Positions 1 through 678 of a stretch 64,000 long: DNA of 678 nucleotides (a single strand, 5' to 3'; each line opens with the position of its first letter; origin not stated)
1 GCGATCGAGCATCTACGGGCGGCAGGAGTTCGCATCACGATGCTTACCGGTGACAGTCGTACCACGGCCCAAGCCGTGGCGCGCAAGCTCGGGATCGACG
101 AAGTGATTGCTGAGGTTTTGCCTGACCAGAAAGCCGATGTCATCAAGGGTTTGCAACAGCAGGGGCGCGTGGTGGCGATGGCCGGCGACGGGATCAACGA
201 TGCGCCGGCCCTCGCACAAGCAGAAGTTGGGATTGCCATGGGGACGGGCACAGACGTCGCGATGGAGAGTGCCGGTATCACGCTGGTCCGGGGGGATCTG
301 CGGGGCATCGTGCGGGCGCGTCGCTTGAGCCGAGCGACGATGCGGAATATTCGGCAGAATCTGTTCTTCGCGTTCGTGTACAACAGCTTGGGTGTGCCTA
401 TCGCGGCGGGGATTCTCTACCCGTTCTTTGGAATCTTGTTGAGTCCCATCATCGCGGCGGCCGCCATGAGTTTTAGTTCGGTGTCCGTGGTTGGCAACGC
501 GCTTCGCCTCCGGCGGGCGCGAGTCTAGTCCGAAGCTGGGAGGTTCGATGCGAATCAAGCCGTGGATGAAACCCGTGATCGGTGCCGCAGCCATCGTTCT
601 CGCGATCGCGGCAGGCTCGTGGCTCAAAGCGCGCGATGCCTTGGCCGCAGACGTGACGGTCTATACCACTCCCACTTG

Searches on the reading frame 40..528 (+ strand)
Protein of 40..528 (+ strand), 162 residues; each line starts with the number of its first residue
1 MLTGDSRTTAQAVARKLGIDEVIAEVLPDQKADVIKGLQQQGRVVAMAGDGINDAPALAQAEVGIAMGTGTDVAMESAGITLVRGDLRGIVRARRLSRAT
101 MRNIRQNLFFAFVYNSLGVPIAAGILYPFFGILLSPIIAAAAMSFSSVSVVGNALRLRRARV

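Call 3: search_protein_families(library=pfam, proteins=[window:40-528:+], max_evalue=0.01)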
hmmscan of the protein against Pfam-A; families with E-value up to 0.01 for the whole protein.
window:40-528:+ (162 aa): 2 families
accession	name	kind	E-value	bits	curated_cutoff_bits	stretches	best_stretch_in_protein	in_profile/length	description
PF00702.32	Hydrolase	-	7e-14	53.1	26.4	1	1-61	119-190/191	haloacid dehalogenase-like hydrolase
PF08282.18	Hydrolase_3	-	0.00034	20.8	20.9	1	41-82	202-243/255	haloacid dehalogenase-like hydrolase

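Call 4: search_protein_families(library=ncbifam, proteins=[window:40-528:+], max_evalue=0.01)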
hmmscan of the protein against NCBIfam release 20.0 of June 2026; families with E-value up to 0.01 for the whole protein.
window:40-528:+ (162 aa): 22 families
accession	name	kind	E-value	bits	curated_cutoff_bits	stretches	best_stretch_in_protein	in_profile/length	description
NF007952.0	PRK10671.1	equivalog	9.1e-72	242.4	1316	1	1-160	675-834/838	copper-exporting P-type ATPase CopA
TIGR01511.1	ATPase-IB1_Cu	subfamily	2.9e-61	208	397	1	1-158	390-542/542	copper-translocating P-type ATPase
TIGR01525.1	ATPase-IB_hvy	subfamily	2.7e-59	201.5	346.25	1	1-157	408-560/560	heavy metal translocating P-type ATPase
TIGR01512.1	ATPase-IB2_Cd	subfamily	2.1e-37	129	313.5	1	1-158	347-493/494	cadmium family heavy metal-translocating P-type ATPase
TIGR01494.1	ATPase_P-type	subfamily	3e-32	111.7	62.3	1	1-126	347-464/478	HAD-IC family P-type ATPase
NF008262.1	PRK11033.1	equivalog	9.6e-32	110.3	1005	1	1-160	580-730/731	zinc/cadmium/mercury/lead-transporting ATPase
NF033775.1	P_type_ZntA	exception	2.5e-28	98.8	1240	1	1-160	581-731/732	Zn(II)/Cd(II)/Pb(II) translocating P-type ATPase ZntA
TIGR01497.1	kdpB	equivalog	4e-26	91.3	527.9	1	1-80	467-546/675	potassium-transporting ATPase subunit KdpB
TIGR01522.1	ATPase-IIA2_Ca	equivalog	6.4e-22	77.1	798.3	1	22-111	567-657/854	calcium-transporting P-type ATPase, PMR1-type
TIGR01116.1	ATPase-IIA1_Ca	equivalog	2e-21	75.8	703.4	1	1-108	487-609/799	calcium-translocating P-type ATPase, SERCA-type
TIGR01517.1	ATPase-IIB_Ca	equivalog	9e-21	73.8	507.05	1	22-119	607-704/882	calcium-translocating P-type ATPase, PMCA-type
NF010609.0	PRK14010.1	equivalog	9.8e-21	73.6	1323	1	1-80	462-541/673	K(+)-transporting ATPase subunit B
TIGR01647.1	ATPase-IIIA_H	equivalog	1.9e-20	72.7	615.5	1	23-111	515-603/755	plasma-membrane proton-efflux P-type ATPase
NF011702.0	PRK15122.1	subfamily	3.2e-18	65.1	975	1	13-108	612-707/907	magnesium-translocating P-type ATPase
TIGR01523.1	ATPase-IID_K-Na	equivalog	3e-16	58.2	645.05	1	22-113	671-763/997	potassium/sodium efflux P-type ATPase, fungal-type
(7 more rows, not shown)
